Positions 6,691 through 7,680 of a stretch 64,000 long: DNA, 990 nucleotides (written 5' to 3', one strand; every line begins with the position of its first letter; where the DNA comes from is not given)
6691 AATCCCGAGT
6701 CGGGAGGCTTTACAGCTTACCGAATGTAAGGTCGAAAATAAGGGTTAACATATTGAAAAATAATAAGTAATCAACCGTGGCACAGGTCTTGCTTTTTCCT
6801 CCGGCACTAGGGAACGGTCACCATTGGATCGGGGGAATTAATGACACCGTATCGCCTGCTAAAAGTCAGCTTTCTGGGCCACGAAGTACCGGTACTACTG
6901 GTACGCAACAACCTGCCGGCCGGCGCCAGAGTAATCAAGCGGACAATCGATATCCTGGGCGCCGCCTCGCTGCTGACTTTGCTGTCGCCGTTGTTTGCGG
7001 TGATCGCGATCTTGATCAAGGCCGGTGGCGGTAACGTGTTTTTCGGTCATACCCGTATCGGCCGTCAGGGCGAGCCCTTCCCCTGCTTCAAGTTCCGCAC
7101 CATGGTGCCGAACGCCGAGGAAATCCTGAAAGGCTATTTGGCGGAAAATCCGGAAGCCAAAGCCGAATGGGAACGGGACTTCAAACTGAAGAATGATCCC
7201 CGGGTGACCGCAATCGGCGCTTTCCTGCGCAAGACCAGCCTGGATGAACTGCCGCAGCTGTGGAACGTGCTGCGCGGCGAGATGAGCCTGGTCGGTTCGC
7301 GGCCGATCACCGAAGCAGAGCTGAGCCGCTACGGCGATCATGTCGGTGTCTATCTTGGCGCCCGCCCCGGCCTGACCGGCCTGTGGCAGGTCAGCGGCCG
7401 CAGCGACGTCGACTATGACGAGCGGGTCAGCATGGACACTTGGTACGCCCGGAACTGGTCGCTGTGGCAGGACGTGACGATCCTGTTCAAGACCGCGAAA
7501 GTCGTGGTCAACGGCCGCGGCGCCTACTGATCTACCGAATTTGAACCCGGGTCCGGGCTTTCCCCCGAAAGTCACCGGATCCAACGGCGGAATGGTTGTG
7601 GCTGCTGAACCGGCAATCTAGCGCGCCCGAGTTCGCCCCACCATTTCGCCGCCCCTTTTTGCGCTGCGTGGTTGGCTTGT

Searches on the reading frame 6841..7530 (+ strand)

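Call 34: search_protein_families(library=pfam, proteins=[window:6841-7530:+], max_evalue=0.00001)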
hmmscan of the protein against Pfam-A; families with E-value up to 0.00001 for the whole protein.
window:6841-7530:+ (229 aa): 1 family
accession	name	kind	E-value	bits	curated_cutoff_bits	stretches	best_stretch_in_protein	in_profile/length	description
PF02397.22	Bac_transf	-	1.9e-65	220.2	27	1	33-223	1-178/179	Bacterial sugar transferase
